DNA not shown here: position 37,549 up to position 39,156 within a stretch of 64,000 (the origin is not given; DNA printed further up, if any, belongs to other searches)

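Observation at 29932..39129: A ~9.2-kb AT-rich integrative element splits a DUF45/YgjP-type metallopeptidase gene at its HEXXH motif; attL, attR, attP and attB can be reconstructed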

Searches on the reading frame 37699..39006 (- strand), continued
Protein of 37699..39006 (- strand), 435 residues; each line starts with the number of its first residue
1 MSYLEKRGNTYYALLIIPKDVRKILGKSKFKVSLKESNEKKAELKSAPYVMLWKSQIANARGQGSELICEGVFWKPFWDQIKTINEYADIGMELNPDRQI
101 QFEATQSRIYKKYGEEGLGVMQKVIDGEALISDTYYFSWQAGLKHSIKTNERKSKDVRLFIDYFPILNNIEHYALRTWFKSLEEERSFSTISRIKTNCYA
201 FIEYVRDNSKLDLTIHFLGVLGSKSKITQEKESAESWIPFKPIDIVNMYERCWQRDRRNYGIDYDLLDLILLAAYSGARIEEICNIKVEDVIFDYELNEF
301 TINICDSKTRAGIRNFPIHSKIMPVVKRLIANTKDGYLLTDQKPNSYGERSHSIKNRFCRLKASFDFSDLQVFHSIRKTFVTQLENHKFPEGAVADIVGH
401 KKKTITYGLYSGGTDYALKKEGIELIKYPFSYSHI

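Call 75: find_encoding_contigs(protein=P0129, flank=10000, max_places=1)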
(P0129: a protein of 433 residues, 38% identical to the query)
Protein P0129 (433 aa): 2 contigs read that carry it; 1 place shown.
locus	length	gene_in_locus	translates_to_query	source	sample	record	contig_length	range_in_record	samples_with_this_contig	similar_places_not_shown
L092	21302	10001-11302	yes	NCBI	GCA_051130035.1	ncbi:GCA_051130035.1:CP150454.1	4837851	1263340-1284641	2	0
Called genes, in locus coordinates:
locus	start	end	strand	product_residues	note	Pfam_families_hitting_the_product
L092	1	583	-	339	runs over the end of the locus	PF00072:Response_reg, PF13487:HD_5, PF01966:HD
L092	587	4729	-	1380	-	PF02743:dCache_1 (weak), PF21623:HK_sensor_dom_bact, PF00989:PAS, PF13426:PAS_9, PF08447:PAS_3, PF00512:HisKA, PF02518:HATPase_c, PF00072:Response_reg, +2 more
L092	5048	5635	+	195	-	PF04955:HupE_UreJ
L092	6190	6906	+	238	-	PF00528:BPD_transp_1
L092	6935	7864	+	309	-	PF04069:OpuAC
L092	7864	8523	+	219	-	PF00528:BPD_transp_1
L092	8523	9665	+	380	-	PF00005:ABC_tran, PF13304:AAA_21 (faint), PF00571:CBS (faint)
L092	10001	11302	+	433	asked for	PF20172:DUF6538, PF00589:Phage_integrase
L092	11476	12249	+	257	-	PF13508:Acetyltransf_7 (weak)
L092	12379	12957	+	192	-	PF00239:Resolvase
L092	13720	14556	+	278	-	PF08346:AntA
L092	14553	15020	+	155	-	PF00075:RNase_H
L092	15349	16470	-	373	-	-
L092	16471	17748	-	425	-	-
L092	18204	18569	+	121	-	PF04383:KilA-N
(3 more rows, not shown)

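Call 96: search_dna_similar(query=window:37699-39006:-, collection=phages, mode=protein, max_rows=10)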
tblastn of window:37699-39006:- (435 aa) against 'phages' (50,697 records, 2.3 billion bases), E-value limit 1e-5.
Records with a match: 3; places in all: 3; records where one place covers at least 80% of the query: 0.
Best place of each record, by identity: <60% 3.
By first word of the organism name: Fusobacterium 3.
By host as written in the record: Fusobacterium nucleatum 2; Fusobacterium nucleatum 7_1 1.
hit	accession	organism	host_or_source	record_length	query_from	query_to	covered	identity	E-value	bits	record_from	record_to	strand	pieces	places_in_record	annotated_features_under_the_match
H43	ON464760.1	Fusobacterium phage JD-Fnp2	Fusobacterium nucleatum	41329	276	411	31%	31.4%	4e-6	55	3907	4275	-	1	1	site-specific integrase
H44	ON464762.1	Fusobacterium phage JD-Fnp5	Fusobacterium nucleatum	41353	276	411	31%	31.4%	4e-6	55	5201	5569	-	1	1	site-specific integrase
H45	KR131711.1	Fusobacterium phage Funu2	Fusobacterium nucleatum 7_1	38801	276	411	31%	31.2%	8e-8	61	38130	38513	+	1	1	integrase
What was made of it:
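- Closest known: Lambda/P2/HP1-type integration modules. Different: This integrase family is nearly absent from sequenced phages: 3 weak partial hits (call 96).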
